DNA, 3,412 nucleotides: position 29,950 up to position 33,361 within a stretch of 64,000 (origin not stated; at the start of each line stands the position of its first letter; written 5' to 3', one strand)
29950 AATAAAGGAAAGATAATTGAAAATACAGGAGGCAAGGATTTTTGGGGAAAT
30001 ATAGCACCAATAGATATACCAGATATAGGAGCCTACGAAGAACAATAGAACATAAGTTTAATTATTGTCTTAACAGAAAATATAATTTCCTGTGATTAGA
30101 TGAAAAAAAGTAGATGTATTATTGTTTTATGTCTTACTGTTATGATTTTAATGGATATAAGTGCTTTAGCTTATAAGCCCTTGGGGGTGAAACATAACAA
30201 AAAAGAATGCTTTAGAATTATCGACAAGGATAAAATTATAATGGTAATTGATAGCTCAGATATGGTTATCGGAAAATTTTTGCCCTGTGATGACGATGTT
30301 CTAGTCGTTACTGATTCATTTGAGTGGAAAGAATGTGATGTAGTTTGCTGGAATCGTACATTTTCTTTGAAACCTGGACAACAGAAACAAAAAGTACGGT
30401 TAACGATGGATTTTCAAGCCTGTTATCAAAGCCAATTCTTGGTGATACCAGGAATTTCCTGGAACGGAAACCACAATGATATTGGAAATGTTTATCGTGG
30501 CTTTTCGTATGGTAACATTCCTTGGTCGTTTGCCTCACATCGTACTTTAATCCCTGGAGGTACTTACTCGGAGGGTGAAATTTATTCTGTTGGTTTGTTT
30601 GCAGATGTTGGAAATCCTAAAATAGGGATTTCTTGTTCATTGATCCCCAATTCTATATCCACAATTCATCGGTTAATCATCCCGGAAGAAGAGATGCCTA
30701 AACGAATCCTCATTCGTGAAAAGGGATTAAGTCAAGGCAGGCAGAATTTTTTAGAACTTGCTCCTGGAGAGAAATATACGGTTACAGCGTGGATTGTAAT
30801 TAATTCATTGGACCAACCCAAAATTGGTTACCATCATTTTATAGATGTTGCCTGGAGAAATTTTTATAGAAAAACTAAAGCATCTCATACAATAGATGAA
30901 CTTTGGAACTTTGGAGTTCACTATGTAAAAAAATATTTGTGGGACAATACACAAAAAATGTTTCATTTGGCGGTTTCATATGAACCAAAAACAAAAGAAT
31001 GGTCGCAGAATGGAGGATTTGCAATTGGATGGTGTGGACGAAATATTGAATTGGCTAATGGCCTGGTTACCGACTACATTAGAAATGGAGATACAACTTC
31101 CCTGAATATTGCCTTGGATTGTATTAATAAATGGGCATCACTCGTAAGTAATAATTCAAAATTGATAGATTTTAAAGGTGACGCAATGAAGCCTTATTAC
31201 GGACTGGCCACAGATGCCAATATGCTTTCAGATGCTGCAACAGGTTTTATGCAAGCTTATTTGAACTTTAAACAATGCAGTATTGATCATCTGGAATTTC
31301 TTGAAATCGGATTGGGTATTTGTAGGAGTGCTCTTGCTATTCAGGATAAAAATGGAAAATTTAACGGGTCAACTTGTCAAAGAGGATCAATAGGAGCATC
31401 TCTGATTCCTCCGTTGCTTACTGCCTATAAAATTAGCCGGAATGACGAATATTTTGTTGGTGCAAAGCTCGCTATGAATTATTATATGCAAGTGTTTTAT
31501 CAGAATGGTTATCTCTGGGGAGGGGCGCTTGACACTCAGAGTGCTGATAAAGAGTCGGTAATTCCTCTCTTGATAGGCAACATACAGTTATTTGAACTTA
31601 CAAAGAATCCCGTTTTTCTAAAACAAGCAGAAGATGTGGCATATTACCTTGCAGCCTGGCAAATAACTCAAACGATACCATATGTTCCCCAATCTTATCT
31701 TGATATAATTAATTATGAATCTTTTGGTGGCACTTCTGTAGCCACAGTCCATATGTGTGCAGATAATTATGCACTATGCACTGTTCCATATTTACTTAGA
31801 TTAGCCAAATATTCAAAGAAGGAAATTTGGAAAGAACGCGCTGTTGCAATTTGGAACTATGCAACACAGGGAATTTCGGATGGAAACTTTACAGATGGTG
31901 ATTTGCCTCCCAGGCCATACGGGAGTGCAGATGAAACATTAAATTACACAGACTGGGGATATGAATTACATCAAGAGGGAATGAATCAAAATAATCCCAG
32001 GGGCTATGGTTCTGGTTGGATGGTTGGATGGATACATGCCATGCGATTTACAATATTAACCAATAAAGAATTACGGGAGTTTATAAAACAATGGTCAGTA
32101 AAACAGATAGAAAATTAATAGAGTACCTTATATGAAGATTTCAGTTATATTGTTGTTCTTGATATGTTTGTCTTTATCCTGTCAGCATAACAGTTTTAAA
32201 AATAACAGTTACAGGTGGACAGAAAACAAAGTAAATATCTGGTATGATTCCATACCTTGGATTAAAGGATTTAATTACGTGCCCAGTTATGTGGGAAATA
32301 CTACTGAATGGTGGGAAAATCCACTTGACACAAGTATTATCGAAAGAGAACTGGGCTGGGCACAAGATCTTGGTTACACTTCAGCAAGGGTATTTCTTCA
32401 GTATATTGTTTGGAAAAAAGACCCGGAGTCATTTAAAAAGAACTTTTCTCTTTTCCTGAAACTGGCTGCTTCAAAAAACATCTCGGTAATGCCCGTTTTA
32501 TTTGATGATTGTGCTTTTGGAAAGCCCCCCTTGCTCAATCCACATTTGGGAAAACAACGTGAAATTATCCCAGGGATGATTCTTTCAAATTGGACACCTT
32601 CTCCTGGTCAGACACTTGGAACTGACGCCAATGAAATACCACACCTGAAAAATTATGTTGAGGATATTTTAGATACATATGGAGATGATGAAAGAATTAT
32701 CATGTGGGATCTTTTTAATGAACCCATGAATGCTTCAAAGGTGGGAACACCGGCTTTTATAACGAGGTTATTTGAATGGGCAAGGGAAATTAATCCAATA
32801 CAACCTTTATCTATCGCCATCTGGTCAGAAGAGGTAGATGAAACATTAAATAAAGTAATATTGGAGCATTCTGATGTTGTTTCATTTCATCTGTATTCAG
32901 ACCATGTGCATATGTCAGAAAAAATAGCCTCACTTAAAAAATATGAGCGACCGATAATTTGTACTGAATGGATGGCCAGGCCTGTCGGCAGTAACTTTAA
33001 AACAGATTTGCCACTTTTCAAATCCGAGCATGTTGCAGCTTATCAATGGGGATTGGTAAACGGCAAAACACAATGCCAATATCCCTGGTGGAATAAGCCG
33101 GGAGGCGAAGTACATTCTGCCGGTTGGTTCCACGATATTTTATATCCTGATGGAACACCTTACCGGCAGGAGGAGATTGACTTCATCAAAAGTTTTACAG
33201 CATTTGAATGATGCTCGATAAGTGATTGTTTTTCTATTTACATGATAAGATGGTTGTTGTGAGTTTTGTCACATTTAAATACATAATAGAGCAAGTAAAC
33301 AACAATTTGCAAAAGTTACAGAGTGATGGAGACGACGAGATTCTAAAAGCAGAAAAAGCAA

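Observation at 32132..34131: rteC at the tail of a glycan-inducible PUL: possible substrate-triggered ICE mobilisation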

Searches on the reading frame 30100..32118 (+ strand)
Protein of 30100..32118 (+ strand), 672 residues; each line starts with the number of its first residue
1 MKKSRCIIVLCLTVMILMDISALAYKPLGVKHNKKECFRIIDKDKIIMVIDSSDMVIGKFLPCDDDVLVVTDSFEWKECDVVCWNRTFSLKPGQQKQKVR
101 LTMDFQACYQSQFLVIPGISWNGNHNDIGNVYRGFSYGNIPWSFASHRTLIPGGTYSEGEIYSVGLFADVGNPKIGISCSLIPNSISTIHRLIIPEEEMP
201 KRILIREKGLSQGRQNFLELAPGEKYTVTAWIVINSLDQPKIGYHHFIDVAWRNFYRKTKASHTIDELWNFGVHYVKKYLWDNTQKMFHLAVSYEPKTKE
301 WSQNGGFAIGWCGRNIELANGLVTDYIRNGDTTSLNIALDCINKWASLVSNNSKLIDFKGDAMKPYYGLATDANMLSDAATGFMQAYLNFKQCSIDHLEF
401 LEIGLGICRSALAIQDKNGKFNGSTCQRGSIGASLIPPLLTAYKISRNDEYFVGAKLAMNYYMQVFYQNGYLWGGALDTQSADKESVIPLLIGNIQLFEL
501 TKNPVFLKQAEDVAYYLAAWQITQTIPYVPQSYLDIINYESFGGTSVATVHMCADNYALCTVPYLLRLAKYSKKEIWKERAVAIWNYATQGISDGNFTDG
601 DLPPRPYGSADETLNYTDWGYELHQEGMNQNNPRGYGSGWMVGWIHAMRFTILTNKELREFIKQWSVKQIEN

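Call 4: search_protein_families(library=pfam, proteins=[window:30100-32118:+], max_evalue=0.01)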
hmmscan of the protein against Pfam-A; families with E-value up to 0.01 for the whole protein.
window:30100-32118:+ (672 aa): 0 families

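Call 35: search_solved_structures(query=window:30100-32118:+, max_evalue=0.01)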
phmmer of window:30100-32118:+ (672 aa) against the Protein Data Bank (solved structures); distinct sequences matched with E-value up to 0.01: 0.

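Call 37: search_protein_families(library=ncbifam, proteins=[window:30100-32118:+], max_evalue=0.001)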
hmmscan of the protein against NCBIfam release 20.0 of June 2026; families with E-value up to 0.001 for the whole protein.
window:30100-32118:+ (672 aa): 0 families

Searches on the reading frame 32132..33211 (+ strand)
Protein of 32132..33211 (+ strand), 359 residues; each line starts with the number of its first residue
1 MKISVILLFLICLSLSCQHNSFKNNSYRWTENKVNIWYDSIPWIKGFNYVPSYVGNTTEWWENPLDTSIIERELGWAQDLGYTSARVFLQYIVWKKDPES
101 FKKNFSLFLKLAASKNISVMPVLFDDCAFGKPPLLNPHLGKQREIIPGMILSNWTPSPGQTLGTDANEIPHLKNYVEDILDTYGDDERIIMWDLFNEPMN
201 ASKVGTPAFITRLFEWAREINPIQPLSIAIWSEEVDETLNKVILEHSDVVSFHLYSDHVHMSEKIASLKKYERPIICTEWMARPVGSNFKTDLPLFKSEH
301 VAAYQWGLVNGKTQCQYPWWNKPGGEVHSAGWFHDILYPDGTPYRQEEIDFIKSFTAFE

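Call 4: search_protein_families(library=pfam, proteins=[window:32132-33211:+], max_evalue=0.01)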
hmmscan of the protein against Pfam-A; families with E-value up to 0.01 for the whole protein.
window:32132-33211:+ (359 aa): 2 families
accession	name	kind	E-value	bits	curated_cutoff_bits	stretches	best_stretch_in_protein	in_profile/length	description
PF02836.23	Glyco_hydro_2_C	-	0.00025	20.7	21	1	174-287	112-217/302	Glycosyl hydrolases family 2, TIM barrel domain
PF00331.26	Glyco_hydro_10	-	0.0058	16.3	22.1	1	170-228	103-169/311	Glycosyl hydrolase family 10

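Call 34: search_solved_structures(query=window:32132-33211:+, max_evalue=0.01)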
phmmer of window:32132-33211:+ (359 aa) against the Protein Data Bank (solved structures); distinct sequences matched with E-value up to 0.01: 0.

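Call 37: search_protein_families(library=ncbifam, proteins=[window:32132-33211:+], max_evalue=0.001)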
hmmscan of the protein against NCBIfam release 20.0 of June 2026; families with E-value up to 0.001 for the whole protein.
window:32132-33211:+ (359 aa): 0 families

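Call 76: find_homologous_proteins(query=window:32132-33211:+, max_evalue=1e-10)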
Query window:32132-33211:+ (359 aa): 1060 proteins with E <= 1e-10 among 1853 candidates; the best 120 are listed.
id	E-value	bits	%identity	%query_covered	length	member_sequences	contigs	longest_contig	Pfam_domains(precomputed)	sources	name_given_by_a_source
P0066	9.3e-228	774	91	100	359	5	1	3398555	-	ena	-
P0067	3.8e-174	597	68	99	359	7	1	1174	PF00150.25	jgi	jgi:hypothetical protein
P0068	4.2e-173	594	70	95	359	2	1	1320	-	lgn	-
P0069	1.3e-168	579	66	99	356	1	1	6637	-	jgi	jgi:hypothetical protein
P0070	8.0e-167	573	65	99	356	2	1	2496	-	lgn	-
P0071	4.2e-164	564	65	97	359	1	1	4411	-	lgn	-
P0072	4.4e-163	561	66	98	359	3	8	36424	-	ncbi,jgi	jgi:hypothetical protein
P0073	1.8e-161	556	64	99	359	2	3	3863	-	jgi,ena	jgi:hypothetical protein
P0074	3.4e-160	551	65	98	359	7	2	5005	-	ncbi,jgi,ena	jgi:hypothetical protein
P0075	1.4e-159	549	64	98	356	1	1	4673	PF02836.24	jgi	jgi:hypothetical protein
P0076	7.3e-159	547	64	97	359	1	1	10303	-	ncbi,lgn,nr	ncbi:MAG: 1,4-beta-xylanase [Bacteroidia bacterium]|nr:1,4-beta-xylanase [Bacteroidia bacterium]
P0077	1.4e-136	474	55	98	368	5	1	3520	PF02836.24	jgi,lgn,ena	-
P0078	7.3e-136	471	61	92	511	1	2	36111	PF00150.25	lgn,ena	-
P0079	4.9e-134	465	54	99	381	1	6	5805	PF00150.25,PF02836.24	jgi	jgi:hypothetical protein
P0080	1.5e-133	464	54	92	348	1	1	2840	-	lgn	-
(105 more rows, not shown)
